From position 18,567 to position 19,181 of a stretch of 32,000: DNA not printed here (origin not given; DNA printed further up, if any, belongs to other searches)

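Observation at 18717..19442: Solitary TIR-domain protein with a FUS-like Gly/Ser/Tyr-rich N-terminal tract and no recognisable partner gene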

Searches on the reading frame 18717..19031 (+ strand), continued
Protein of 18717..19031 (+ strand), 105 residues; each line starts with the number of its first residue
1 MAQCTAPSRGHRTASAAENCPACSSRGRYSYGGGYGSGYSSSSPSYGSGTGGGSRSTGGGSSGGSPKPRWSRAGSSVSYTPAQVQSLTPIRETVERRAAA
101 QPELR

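Call 84: search_protein_families(library=padloc, proteins=[L095:1775-3073:-, L097:7116-8414:-, L095:5130-6380:+, L096:6668-9169:+, L095:3914-4618:+, L096:9521-10828:-], max_evalue=0.001)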
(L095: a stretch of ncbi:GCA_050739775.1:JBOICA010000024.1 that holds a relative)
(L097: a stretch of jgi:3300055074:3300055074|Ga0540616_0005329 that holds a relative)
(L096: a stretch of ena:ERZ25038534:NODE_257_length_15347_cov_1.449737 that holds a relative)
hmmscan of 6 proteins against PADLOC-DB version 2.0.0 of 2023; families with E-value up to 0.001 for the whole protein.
L095:1775-3073:- (433 aa): 10 families
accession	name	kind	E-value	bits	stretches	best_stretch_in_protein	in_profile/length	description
PDLC04968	PDC-S25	-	9.3e-29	98.8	1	75-236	100-267/517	-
PDLC04967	PDC-S25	-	2.4e-17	61.1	1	86-214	118-252/528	-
PDLC00407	ThsA1|ThsA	-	5.8e-16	56.2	1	11-217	20-212/478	STALD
PDLC03856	LmuA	-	4.4e-13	47.2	1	11-222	15-227/433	-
PDLC00409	ThsA1|ThsA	-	1.6e-12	45.3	1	89-220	81-216/242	STALD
PDLC04166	Dsr1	-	4e-10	36.1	1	4-252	16-261/1227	-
PDLC04167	Dsr1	-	3.7e-09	32.9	1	6-210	16-221/1248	-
PDLC02183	Dsr1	-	7.3e-07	25.3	1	110-211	118-228/1275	-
PDLC02184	Dsr2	-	6.5e-06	22.4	1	115-206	121-214/1222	-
PDLC04088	SIR2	-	0.00035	17.8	0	183-269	283-367/390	-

L097:7116-8414:- (433 aa): 0 families

L095:5130-6380:+ (417 aa): 0 families

L096:6668-9169:+ (834 aa): 3 families
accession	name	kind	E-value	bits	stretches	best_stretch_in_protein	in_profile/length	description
PDLC03015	TIR-NLR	-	4.2e-217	721.7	1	1-820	2-822/824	-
PDLC05062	PDC-S66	-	1.6e-12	45.5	1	4-91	152-240/282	-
PDLC00417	ThsB1|ThsB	-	4.9e-05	21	1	3-94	169-262/303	TIR-like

L095:3914-4618:+ (235 aa): 17 families
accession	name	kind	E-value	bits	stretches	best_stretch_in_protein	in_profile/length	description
PDLC05062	PDC-S66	-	2.7e-69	231.8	1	89-228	142-281/282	-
PDLC00424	ThsB1|ThsB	-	2.4e-47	159.7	1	1-227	1-232/234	TIR-like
PDLC00417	ThsB1|ThsB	-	1.6e-43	147.3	1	91-226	162-298/303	TIR-like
PDLC02962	RT-TIR_XII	-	3.1e-17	60.6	1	84-228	334-477/478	single gene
PDLC02961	RT-TIR_XII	-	6.3e-13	46.4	1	82-228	334-473/475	single gene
PDLC02012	SAVED5--SAVED_TIR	-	3.3e-11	40.9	1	93-201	10-118/404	-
PDLC02421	Aga_TIR-PNTD1-PNTD2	-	3.7e-11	40.8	1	98-166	6-76/430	Class I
PDLC02403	Aga_TIR-PNTD1-PNTD2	-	1.1e-10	39.2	1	98-163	5-71/443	Class I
PDLC03957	bSEFIR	-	2.7e-06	25.4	1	95-163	38-108/412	-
PDLC02400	Aga_TIR-PNTD1-PNTD2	-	6.7e-06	22.7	1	89-153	180-244/639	Class I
PDLC03015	TIR-NLR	-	8.9e-06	22.7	1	98-196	4-98/824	-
PDLC00727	Effector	-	2.8e-05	20.8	1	88-160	166-238/590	TIR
PDLC00728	Effector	-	6.9e-05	20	1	94-146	8-63/432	TIR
PDLC02416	Aga_REase-TIR-PNTD1-PNTD2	-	0.00014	18.7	1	77-147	139-206/572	Class I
PDLC00430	ThsB1|ThsB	-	0.00015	19.4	1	96-144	65-113/269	TIR-like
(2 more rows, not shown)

L096:9521-10828:- (436 aa): 0 families
